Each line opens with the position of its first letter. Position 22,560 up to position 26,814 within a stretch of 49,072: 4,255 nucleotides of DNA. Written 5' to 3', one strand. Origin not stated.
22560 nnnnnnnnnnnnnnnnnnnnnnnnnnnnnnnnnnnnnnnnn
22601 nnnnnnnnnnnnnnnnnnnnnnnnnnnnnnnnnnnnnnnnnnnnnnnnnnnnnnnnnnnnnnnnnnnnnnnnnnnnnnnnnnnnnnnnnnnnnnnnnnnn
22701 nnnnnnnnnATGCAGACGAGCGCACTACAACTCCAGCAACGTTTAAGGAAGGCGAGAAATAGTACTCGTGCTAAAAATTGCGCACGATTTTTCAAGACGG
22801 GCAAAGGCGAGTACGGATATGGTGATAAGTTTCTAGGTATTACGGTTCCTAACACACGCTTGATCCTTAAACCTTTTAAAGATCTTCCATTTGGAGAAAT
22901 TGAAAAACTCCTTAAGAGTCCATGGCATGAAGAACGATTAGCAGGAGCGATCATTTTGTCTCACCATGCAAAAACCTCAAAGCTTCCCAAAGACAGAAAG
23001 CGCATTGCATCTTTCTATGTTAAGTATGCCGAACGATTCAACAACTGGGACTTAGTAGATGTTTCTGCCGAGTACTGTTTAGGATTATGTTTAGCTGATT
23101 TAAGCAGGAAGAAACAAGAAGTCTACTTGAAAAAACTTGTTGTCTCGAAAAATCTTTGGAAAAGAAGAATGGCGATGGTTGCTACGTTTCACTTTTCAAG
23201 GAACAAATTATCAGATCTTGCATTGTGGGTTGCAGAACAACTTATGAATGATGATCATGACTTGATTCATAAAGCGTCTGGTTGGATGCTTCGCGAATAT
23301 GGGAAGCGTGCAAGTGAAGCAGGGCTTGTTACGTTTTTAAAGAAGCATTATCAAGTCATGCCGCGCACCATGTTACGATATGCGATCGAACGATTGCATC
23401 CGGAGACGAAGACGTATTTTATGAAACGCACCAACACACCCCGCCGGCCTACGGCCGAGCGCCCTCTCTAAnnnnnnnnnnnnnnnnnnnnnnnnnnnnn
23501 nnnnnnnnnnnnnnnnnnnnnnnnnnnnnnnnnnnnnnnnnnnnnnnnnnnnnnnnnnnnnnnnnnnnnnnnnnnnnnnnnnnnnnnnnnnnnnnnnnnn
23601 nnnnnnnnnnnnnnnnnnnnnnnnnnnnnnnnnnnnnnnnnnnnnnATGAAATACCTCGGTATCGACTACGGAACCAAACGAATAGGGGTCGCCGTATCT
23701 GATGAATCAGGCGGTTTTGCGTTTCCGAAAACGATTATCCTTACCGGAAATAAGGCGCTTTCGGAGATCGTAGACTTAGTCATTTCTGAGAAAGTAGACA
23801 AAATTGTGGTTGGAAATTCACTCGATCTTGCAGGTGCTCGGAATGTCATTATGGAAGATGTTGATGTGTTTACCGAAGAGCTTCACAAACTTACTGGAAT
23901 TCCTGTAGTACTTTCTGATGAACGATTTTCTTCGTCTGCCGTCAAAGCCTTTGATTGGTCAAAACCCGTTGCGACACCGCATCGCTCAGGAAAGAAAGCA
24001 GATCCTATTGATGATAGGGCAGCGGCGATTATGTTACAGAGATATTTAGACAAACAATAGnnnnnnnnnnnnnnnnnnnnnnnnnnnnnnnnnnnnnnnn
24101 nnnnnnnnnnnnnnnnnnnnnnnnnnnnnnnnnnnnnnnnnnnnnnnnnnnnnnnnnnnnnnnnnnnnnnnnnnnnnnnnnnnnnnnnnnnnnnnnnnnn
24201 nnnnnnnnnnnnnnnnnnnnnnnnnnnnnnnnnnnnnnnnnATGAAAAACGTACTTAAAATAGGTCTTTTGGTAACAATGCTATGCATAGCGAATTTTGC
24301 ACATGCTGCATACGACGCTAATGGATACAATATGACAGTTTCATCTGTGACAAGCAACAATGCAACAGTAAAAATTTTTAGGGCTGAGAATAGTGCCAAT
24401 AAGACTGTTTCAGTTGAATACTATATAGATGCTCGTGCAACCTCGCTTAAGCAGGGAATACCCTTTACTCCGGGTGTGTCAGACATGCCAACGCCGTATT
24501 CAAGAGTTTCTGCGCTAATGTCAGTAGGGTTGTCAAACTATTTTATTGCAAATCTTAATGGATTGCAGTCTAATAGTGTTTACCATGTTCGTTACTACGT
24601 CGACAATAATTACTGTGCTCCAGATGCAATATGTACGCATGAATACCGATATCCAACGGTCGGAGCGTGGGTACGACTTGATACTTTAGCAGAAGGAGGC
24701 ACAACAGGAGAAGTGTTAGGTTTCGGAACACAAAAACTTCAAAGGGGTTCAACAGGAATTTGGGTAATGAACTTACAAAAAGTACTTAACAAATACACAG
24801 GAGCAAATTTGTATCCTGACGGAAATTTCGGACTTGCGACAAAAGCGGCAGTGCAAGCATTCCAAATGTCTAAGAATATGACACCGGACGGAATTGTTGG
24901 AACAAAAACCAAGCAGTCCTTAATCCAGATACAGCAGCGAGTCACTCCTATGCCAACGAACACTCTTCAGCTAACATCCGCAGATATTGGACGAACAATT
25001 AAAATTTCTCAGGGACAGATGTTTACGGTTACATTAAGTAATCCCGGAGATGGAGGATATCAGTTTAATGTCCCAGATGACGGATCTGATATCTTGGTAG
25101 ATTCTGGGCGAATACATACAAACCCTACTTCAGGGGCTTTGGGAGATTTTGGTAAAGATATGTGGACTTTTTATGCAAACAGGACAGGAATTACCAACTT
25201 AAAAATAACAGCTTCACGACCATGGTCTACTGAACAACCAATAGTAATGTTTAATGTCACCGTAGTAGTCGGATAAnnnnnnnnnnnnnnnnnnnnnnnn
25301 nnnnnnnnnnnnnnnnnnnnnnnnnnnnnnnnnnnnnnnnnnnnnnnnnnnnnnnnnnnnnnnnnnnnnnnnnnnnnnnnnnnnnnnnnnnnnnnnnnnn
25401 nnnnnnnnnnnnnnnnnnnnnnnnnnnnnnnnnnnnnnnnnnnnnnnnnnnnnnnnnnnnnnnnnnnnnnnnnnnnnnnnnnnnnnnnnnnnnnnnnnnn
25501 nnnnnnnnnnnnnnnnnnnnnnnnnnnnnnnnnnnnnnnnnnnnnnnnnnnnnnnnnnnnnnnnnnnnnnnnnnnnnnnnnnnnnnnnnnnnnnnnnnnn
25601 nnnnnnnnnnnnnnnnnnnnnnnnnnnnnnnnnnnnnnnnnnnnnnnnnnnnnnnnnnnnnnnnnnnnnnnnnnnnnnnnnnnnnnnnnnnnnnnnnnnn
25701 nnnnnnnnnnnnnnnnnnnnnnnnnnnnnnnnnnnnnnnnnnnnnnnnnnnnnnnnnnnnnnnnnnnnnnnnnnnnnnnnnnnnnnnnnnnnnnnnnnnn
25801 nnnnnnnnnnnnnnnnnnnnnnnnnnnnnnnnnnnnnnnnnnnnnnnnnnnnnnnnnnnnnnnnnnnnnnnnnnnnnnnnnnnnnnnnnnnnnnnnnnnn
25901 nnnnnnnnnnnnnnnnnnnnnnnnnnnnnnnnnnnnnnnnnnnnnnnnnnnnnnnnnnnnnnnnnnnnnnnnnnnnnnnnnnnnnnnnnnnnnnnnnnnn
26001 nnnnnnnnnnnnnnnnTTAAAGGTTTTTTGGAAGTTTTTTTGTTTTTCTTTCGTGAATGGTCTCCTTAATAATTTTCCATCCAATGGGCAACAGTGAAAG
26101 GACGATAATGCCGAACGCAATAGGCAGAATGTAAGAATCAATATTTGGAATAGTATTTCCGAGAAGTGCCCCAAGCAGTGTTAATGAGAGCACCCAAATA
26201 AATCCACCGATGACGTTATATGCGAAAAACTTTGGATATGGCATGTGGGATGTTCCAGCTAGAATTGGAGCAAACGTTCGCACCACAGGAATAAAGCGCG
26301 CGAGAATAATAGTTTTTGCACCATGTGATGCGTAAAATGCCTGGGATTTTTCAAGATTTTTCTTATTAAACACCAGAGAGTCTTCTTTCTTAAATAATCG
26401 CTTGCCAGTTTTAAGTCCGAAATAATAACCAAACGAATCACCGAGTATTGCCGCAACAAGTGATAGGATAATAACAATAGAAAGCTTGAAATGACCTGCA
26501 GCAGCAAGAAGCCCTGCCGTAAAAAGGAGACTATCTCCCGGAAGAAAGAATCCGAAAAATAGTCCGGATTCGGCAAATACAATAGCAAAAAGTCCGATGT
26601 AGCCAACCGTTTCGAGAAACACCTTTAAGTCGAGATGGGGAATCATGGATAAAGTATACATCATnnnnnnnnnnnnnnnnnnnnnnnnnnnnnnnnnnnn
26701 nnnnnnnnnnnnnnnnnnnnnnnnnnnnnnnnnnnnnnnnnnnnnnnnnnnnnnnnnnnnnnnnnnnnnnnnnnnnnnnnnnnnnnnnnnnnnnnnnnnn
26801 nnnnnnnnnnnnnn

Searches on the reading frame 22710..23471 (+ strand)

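Call 74: search_protein_families(library=pfam, proteins=[window:22710-23471:+], max_evalue=0.00001)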
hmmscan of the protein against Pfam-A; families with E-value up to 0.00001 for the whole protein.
window:22710-23471:+ (253 aa): 1 family
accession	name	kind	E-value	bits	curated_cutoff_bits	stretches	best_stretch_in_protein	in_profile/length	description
PF08713.17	DNA_alkylation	-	9.2e-56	189.3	21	1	8-229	1-213/213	DNA alkylation repair enzyme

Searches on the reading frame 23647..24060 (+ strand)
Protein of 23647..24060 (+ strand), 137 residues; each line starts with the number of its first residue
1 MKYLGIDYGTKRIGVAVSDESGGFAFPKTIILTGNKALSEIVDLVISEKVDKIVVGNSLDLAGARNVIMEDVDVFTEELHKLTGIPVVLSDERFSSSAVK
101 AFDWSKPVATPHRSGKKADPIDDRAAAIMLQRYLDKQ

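Call 74: search_protein_families(library=pfam, proteins=[window:23647-24060:+], max_evalue=0.00001)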
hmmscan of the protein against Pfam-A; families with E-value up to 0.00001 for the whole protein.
window:23647-24060:+ (137 aa): 1 family
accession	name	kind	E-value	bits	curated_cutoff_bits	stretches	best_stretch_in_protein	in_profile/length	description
PF03652.20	RuvX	-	6.1e-30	104.7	29.2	1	1-135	1-133/134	Holliday junction resolvase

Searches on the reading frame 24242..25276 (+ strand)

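Call 74: search_protein_families(library=pfam, proteins=[window:24242-25276:+], max_evalue=0.00001)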
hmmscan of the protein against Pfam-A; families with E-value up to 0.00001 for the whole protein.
window:24242-25276:+ (344 aa): 2 families
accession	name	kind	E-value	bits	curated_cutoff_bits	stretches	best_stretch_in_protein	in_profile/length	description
PF01471.23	PG_binding_1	-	3.2e-12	46.9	23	1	175-227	5-57/57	Putative peptidoglycan binding domain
PF09394.16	Inhibitor_I42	-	5.1e-11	43.1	27.2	1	255-341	2-91/91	Chagasin family peptidase inhibitor I42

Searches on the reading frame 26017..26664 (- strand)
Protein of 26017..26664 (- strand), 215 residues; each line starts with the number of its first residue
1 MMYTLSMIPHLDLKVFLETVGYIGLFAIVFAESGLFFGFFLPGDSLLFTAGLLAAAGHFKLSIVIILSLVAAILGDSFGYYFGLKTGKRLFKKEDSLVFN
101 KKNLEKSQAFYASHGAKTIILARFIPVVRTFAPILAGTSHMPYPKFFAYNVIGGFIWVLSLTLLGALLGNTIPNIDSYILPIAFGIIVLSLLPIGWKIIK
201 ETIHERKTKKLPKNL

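Call 75: search_protein_families(library=pfam, proteins=[window:26017-26664:-], max_evalue=0.00001)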
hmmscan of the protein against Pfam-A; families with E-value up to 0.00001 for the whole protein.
window:26017-26664:- (215 aa): 1 family
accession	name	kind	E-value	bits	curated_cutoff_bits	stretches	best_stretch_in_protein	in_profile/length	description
PF09335.16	VTT_dom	-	1.9e-21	77.2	33.9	1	41-166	1-122/123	VTT domain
